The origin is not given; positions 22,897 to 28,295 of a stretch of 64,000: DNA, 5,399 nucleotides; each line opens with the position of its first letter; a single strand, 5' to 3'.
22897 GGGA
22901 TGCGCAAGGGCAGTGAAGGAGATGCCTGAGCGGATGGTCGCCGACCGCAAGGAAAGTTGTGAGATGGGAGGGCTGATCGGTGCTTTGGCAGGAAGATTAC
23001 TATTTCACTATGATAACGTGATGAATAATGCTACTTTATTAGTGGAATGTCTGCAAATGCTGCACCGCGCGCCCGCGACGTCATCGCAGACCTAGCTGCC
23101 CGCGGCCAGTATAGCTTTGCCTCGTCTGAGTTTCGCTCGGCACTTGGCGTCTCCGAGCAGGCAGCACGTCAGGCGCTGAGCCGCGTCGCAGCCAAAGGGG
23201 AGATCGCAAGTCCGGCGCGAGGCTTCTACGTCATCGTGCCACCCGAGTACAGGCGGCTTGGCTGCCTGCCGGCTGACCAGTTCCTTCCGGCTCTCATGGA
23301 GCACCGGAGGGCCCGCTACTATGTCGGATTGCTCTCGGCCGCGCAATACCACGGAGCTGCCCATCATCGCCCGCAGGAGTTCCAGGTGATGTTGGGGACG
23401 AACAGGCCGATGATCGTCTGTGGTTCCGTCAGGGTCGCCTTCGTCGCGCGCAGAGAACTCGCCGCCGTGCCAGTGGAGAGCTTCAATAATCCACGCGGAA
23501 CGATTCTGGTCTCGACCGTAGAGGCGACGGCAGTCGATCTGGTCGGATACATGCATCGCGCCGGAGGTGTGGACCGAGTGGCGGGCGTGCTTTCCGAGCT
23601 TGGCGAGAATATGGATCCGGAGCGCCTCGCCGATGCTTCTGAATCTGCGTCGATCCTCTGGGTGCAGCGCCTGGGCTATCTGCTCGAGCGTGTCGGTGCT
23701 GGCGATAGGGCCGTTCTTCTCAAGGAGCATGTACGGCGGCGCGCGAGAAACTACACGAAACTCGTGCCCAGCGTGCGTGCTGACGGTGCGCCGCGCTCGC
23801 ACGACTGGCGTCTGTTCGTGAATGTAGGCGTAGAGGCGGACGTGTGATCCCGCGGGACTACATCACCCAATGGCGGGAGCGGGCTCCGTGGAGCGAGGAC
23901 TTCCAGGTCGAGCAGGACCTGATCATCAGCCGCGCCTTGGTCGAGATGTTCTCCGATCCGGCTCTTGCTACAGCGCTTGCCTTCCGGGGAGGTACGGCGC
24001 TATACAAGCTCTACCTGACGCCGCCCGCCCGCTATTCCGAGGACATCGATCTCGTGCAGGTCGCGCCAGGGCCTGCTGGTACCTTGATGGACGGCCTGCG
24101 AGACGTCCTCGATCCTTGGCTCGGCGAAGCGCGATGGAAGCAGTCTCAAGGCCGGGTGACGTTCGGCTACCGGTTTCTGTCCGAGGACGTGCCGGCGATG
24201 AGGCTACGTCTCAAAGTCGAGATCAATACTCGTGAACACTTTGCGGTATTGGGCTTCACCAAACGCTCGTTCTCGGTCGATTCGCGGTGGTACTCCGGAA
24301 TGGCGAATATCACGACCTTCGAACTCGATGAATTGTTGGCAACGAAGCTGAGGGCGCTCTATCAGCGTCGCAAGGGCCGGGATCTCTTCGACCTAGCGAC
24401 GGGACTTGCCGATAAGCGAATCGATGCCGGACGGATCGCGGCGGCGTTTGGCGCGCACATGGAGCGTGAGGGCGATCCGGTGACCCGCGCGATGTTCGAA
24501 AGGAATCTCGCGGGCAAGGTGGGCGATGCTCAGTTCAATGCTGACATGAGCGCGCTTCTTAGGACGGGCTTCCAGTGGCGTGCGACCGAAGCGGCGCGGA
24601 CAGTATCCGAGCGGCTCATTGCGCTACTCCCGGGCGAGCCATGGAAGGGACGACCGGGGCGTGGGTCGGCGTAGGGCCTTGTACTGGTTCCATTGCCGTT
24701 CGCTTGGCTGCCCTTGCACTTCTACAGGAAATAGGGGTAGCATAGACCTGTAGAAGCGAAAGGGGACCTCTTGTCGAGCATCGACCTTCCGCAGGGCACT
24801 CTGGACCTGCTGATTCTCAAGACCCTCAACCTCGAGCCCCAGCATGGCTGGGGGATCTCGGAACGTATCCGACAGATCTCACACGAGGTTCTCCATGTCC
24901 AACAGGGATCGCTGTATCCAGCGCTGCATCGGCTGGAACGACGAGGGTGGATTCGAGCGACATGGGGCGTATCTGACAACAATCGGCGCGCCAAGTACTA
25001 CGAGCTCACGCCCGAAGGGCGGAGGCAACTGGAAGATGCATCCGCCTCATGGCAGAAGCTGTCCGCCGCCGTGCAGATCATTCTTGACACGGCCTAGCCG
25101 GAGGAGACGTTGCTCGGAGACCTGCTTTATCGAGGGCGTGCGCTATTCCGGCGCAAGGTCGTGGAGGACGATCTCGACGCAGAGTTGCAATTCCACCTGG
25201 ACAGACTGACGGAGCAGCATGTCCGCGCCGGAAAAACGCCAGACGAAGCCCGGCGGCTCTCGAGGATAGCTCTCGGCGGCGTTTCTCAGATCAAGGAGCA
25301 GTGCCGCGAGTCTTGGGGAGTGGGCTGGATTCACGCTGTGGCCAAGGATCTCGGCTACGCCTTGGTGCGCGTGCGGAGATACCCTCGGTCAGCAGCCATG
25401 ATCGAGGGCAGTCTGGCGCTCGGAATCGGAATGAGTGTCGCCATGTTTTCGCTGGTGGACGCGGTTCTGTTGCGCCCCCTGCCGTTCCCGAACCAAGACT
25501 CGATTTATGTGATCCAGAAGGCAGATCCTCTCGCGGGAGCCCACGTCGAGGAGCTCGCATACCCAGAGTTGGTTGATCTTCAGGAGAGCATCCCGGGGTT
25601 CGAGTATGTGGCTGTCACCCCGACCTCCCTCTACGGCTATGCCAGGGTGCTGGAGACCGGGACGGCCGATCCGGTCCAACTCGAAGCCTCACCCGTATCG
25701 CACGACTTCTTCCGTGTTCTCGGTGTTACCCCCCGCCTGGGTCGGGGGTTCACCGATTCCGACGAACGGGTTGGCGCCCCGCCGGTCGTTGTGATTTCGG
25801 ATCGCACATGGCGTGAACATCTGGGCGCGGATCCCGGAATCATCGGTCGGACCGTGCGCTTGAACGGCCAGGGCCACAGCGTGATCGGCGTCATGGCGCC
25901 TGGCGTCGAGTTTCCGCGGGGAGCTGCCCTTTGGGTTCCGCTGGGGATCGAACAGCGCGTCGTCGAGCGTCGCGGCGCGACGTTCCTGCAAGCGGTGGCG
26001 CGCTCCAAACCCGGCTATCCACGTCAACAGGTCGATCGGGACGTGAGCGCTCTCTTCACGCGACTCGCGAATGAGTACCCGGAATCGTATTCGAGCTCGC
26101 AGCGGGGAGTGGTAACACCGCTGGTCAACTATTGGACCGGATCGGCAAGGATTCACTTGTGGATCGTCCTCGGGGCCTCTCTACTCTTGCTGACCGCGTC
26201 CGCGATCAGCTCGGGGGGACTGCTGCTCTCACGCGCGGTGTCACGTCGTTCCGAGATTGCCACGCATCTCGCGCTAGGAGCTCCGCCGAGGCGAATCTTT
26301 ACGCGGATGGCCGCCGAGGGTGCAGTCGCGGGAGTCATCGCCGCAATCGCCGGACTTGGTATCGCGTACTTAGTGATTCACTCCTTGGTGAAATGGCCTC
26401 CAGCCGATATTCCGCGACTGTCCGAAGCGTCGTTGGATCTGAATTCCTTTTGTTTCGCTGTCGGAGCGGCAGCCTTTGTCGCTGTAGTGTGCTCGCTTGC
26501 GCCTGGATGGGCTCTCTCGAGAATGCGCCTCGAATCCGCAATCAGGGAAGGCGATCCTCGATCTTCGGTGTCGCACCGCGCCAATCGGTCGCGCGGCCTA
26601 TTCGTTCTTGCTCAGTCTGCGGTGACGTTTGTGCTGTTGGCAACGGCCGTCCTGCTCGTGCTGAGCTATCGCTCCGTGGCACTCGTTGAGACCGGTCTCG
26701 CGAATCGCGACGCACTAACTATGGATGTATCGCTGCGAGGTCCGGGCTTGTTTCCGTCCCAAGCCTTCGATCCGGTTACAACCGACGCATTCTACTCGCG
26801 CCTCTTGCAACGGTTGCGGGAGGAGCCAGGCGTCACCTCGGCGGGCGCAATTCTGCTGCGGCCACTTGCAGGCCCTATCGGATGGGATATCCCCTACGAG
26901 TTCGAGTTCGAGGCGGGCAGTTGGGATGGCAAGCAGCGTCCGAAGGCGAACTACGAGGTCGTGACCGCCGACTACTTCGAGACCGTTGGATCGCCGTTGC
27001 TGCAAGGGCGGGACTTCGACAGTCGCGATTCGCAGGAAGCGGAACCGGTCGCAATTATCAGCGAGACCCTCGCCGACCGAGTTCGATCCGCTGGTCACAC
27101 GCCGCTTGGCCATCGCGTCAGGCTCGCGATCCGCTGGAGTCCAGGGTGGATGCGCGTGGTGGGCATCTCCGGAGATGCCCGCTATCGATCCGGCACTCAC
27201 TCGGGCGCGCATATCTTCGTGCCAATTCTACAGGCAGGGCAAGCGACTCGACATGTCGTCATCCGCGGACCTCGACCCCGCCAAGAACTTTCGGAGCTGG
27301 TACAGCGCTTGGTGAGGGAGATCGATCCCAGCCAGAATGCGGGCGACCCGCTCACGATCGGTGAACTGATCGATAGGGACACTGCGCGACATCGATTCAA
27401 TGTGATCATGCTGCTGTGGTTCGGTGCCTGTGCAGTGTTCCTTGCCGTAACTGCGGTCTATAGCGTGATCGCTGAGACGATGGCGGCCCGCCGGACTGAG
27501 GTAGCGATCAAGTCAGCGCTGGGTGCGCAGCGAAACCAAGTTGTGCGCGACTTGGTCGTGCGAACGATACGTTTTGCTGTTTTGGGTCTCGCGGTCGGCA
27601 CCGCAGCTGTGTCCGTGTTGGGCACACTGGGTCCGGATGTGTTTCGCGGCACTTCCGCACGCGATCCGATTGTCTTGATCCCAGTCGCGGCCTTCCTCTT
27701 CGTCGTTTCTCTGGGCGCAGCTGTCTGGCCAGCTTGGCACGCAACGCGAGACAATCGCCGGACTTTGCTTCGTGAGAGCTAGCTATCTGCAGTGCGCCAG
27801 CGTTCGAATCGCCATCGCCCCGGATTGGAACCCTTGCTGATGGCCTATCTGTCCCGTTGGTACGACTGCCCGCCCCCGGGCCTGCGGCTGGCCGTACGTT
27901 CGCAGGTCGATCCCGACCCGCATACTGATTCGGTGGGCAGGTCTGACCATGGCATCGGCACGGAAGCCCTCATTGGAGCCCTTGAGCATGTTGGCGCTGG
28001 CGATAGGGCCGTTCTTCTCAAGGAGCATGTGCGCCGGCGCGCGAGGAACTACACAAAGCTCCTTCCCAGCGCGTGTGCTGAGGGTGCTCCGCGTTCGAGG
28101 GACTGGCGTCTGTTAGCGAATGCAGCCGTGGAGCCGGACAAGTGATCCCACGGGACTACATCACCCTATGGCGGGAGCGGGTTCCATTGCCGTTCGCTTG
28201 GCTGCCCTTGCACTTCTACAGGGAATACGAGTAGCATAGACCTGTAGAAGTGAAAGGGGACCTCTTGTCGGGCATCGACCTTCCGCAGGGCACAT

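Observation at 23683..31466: Old tandem duplication of an AbiE-PadR-ADOP block, followed by microhomology-flanked loss of the AbiEii toxin gene from the second unit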

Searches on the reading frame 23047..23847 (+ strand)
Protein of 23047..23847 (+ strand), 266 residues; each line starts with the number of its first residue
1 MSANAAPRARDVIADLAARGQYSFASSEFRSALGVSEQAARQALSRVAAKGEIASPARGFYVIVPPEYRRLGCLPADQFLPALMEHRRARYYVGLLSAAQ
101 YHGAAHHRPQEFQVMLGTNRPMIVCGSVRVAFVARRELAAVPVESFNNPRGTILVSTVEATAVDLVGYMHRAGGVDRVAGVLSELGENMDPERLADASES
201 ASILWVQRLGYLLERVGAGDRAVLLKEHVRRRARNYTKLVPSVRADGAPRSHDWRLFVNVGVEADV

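Call 8: search_protein_families(library=pfam, proteins=[window:23047-23847:+], max_evalue=0.01)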
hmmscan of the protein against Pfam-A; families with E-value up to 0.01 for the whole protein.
window:23047-23847:+ (266 aa): 3 families
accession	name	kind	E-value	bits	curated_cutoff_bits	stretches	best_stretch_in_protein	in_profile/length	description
PF09407.15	AbiEi_1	-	3.2e-44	151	22.2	1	73-214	1-141/142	AbiEi antitoxin C-terminal domain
PF13338.12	AbiEi_4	-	9.5e-06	26.1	25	1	12-64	2-49/49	Transcriptional regulator, AbiEi antitoxin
PF07848.18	PaaX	-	0.00018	22.1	24.8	1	29-59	29-59/70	PaaX-like protein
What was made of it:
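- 23047..23847 (+): abiEi (266 aa), intact antitoxin/regulator gene upstream of unit 1. PF13338 and PF09407 (call 8).
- On AbiE (type IV TA), intact pair 23047-24674: PF13338 residues 12-64 (9.5e-6) and PF09407 residues 73-214 (3e-44) (call 8).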

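Call 9: search_protein_families(library=ncbifam, proteins=[window:23047-23847:+], max_evalue=0.01)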
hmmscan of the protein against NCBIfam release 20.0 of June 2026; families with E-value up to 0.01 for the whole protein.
window:23047-23847:+ (266 aa): 1 family
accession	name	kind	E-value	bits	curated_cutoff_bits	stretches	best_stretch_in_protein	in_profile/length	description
NF047376.1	TAA_AbiEi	equivalog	0.0065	16.2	150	0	9-64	6-62/172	type IV toxin-antitoxin system AbiEi family antitoxin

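Call 14: find_encoding_contigs(protein=window:23047-23847:+, flank=10000, max_places=6)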
Protein window:23047-23847:+ (266 aa): no gene with exactly this product is on record in the collection.

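Call 62: search_protein_families(library=padloc, proteins=[window:23047-23847:+], max_evalue=0.001)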
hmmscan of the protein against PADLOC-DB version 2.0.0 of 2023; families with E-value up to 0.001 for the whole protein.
window:23047-23847:+ (266 aa): 17 families
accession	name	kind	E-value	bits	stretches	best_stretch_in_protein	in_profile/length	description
PDLC02282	AbiEi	-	2e-88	294.1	1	9-265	3-259/260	AbiEi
PDLC02266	AbiEi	-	8.8e-88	292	1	9-265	3-257/258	AbiEi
PDLC02252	AbiEi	-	4.8e-63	211.1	1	10-265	4-258/259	AbiEi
PDLC02267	AbiEi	-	5.4e-24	83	1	7-262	4-244/252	AbiEi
PDLC02276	AbiEi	-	6.4e-17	59.9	1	18-260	12-254/270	AbiEi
PDLC02271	AbiEi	-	3.6e-11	40.7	1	5-258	5-257/263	AbiEi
PDLC02268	AbiEi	-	6e-11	40.2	1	38-198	23-186/204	AbiEi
PDLC02286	AbiEi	-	1e-09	36.1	1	40-197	30-190/207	AbiEi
PDLC02242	AbiEi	-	1.2e-09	36.2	1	37-202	27-195/207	AbiEi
PDLC02270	AbiEi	-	8.3e-09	32.9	1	24-216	13-210/265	AbiEi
PDLC02265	AbiEi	-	2.7e-07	28.5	1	37-184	25-165/198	AbiEi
PDLC02287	AbiEi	-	7.3e-07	27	1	24-216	13-194/253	AbiEi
PDLC02269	AbiEi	-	1.4e-06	25.8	1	26-216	15-194/251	AbiEi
PDLC02226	AbiEi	-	3.1e-06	25.2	1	22-100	18-94/202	AbiEi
PDLC02225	AbiEi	-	9.7e-06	23.4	1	37-173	28-152/198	AbiEi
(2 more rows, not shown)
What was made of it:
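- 23047..23847 (+): PADLOC AbiEi 2e-88, full length (call 62).
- On AbiE (type IV TA), intact pair 23047-24674: PADLOC AbiEi, full length, 2e-88 (call 62).
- Checked: Gene identities are confirmed (calls 8, 9, 62):
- The remnant holds only the last 54 of about 260 profile positions, not the C-terminal domain (calls 8, 62).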

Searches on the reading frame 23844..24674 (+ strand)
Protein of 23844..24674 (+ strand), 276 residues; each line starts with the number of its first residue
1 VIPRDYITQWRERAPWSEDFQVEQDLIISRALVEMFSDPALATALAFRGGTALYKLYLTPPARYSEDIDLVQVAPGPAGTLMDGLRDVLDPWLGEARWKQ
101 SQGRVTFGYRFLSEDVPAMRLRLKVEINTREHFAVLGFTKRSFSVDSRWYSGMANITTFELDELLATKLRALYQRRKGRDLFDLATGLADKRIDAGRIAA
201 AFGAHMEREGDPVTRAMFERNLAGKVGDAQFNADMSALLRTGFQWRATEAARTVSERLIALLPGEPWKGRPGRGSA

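Call 8: search_protein_families(library=pfam, proteins=[window:23844-24674:+], max_evalue=0.01)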
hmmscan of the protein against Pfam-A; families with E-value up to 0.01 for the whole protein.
window:23844-24674:+ (276 aa): 1 family
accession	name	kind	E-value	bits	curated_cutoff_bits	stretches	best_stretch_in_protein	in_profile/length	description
PF08843.17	AbiEii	-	3.7e-36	125.7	22.5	1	30-244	1-229/238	Nucleotidyl transferase AbiEii toxin, Type IV TA system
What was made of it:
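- On AbiE (type IV TA), intact pair 23047-24674: PF08843 3.7e-36 (call 8).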

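Call 9: search_protein_families(library=ncbifam, proteins=[window:23844-24674:+], max_evalue=0.01)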
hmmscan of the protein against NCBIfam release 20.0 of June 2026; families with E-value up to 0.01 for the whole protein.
window:23844-24674:+ (276 aa): 0 families

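Call 62: search_protein_families(library=padloc, proteins=[window:23844-24674:+], max_evalue=0.001)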
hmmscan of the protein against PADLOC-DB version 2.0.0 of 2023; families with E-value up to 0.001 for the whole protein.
window:23844-24674:+ (276 aa): 23 families
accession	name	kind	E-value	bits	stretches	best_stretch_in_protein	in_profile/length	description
PDLC02294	AbiEii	-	1.7e-106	353.9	1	1-261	1-259/260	AbiEii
PDLC02304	AbiEii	-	3.9e-21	74.2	1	1-214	1-214/260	AbiEii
PDLC02305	AbiEii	-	1e-17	62.4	2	118-263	123-261/306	AbiEii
PDLC02303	AbiEii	-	7e-15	53.1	1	20-256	18-242/249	AbiEii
PDLC02318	AbiEii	-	1.6e-12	45.4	1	27-253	24-242/280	AbiEii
PDLC02307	AbiEii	-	2.5e-11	41.8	1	41-185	19-142/219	AbiEii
PDLC02323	AbiEii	-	6.3e-11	40.3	2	153-186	149-182/248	AbiEii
PDLC02290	AbiEii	-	6.8e-11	40.2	1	32-218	12-189/290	AbiEii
PDLC02292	AbiEii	-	1.5e-10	39.3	1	19-132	25-133/283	AbiEii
PDLC02317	AbiEii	-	1.7e-09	35.2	1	22-70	21-68/396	AbiEii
PDLC02293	AbiEii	-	2.4e-08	31.9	1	120-225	127-229/270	AbiEii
PDLC02289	AbiEii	-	3e-08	31.5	1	9-71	20-78/309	AbiEii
PDLC02291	AbiEii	-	6.9e-08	30.2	1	24-214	39-226/310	AbiEii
PDLC02313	AbiEii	-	1.8e-07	28.9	1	154-203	155-204/254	AbiEii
PDLC02321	AbiEii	-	3.4e-07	28.2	0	22-71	22-68/296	AbiEii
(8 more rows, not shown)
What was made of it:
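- On AbiE (type IV TA), intact pair 23047-24674: PADLOC 1.7e-106 (call 62).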

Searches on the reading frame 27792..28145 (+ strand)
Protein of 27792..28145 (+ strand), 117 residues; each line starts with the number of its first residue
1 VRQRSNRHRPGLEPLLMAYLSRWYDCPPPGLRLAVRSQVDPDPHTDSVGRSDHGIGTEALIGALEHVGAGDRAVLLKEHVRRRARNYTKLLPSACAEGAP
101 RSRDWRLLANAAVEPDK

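Call 8: search_protein_families(library=pfam, proteins=[window:27792-28145:+], max_evalue=0.01)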
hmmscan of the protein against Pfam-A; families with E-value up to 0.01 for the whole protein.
window:27792-28145:+ (117 aa): 0 families
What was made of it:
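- On AbiEi antitoxin, remnant 27981-28145: No Pfam hit (call 8).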

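Call 9: search_protein_families(library=ncbifam, proteins=[window:27792-28145:+], max_evalue=0.01)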
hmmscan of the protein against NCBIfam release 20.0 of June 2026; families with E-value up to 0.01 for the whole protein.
window:27792-28145:+ (117 aa): 0 families

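Call 32: find_homologous_proteins(query=window:27792-28145:+, max_evalue=0.001)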
Query window:27792-28145:+ (117 aa): 25 proteins with E <= 0.001 among 127 candidates.
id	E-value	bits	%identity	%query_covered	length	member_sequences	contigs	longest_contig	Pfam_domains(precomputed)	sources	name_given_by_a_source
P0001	5.1e-62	225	100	86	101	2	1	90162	-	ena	-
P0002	3.5e-50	187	86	86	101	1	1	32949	-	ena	-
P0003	4.6e-23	99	74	56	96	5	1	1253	-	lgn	-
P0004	1.9e-21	94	86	44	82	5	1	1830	-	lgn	-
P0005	3.0e-20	90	62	67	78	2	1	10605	-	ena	-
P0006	2.2e-19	88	81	45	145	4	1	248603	PF09407.17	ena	-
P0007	2.4e-19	87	81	45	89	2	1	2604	-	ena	-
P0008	2.5e-19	87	86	42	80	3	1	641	-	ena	-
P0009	1.3e-18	85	83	45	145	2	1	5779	PF09407.17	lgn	-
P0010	9.7e-18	82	82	42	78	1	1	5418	-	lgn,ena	-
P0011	1.0e-17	82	77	45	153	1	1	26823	PF09407.17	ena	-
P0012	2.1e-17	81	84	42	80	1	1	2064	-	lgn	-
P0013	3.3e-17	81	77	45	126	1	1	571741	PF09407.17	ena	-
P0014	7.3e-17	79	82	42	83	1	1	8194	-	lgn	-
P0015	1.1e-16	79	76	44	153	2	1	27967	PF09407.17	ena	-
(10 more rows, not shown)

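Call 33: find_encoding_contigs(protein=P0002, flank=10000, max_places=4)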
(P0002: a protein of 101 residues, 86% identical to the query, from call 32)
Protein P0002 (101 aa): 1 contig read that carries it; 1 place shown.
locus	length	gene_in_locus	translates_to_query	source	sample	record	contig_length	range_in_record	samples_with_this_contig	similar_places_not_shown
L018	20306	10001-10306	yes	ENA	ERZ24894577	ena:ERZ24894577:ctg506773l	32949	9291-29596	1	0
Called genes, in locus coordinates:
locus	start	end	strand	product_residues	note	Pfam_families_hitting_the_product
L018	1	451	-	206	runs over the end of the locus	PF02604:PhdYeFM_antitox, PF03683:UPF0175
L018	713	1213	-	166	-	-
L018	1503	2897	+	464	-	PF00884:Sulfatase, PF01663:Phosphodiest, PF16347:SGSH_C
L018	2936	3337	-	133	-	PF15919:HicB_lk_antitox, PF15970:HicB-like_2, PF01402:RHH_1 (faint)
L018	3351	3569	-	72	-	PF07927:HicA_toxin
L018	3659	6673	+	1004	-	-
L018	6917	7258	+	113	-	PF03551:PadR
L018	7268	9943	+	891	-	PF12704:MacB_PCD, PF02687:FtsX, PF12704:MacB_PCD, PF02687:FtsX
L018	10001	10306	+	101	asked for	-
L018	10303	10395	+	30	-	-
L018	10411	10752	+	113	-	PF03551:PadR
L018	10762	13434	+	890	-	PF12704:MacB_PCD, PF02687:FtsX, PF12704:MacB_PCD, PF02687:FtsX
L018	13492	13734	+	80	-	-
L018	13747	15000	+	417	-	PF25917:BSH_RND (faint), PF25919:BSH_CusB, PF25973:BSH_CzcB (weak), PF26077:BSH_Fcp1 (faint)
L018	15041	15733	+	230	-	PF00005:ABC_tran, PF13304:AAA_21 (faint)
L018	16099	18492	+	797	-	PF13620:CarboxypepD_reg (faint), PF07715:Plug (weak), PF00593:TonB_dep_Rec_b-barrel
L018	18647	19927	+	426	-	PF07586:HXXSHH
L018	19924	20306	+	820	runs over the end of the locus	PF07626:PSD3, PF07637:PSD5, PF07631:PSD4, PF07627:PSCyt3, PF07624:PSD2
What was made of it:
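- L018 keeps the remnant but has no abiEii to neutralise within the fetched locus (call 33).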

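Call 34: find_encoding_contigs(protein=P0001, flank=10000, max_places=4)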
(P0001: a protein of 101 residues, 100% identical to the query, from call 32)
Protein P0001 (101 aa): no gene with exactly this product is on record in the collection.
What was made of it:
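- Tried and rejected: Exact-sequence look-ups of the window's AbiEi and of P0001 found nothing on record (calls 14, 34).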

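Call 43: find_encoding_contigs(protein=P0005, flank=10000, max_places=3)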
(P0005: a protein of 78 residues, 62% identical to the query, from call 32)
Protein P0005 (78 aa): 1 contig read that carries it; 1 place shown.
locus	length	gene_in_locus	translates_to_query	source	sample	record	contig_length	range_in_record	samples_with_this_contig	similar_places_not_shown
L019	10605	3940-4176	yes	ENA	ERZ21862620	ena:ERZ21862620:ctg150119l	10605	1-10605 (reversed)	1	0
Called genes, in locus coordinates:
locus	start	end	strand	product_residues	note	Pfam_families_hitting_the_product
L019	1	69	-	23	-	?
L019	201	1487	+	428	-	PF02463:SMC_N (faint), PF13175:AAA_15 (faint), PF13304:AAA_21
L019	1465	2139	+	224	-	PF13707:RloB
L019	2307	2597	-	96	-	PF01381:HTH_3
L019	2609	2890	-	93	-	PF05015:HigB-like_toxin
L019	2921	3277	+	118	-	-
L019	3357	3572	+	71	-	-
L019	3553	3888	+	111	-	PF02452:PemK_toxin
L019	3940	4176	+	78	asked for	-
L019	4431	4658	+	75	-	-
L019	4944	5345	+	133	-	-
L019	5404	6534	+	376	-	-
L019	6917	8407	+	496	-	PF12161:HsdM_N, PF02384:N6_Mtase, PF01170:UPF0020 (weak), PF07669:Eco57I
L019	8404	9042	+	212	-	PF01420:Methylase_S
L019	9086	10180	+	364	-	PF13384:HTH_23, PF13518:HTH_28 (faint), PF13565:HTH_32 (weak), PF13358:DDE_3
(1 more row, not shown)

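Call 44: find_encoding_contigs(protein=P0007, flank=10000, max_places=3)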
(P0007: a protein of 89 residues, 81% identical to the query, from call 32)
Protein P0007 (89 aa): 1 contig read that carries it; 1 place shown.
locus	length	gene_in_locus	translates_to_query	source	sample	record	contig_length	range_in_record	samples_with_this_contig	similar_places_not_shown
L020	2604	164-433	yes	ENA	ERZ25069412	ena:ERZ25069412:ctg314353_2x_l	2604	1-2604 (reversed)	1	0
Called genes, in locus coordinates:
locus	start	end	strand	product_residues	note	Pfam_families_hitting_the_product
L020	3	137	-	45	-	?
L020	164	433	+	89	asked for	-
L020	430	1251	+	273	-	PF08843:AbiEii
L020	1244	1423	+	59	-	-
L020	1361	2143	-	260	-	PF19570:DUF6088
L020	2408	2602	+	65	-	?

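Call 62: search_protein_families(library=padloc, proteins=[window:27792-28145:+], max_evalue=0.001)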
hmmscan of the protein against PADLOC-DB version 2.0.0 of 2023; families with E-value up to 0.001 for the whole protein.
window:27792-28145:+ (117 aa): 1 family
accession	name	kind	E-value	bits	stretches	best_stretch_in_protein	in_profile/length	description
PDLC02282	AbiEi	-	0.00014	19.3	1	64-117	207-260/260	AbiEi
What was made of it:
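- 27981..28185 (+): R2 remnant: abiEi codons 213-266, TGA at 28143-28145, abiEii codons 1-14, ending at the deletion junction CGGG|TTCC (28178-28185). Matches only AbiEi profile positions 207-260 of 260 (call 62).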
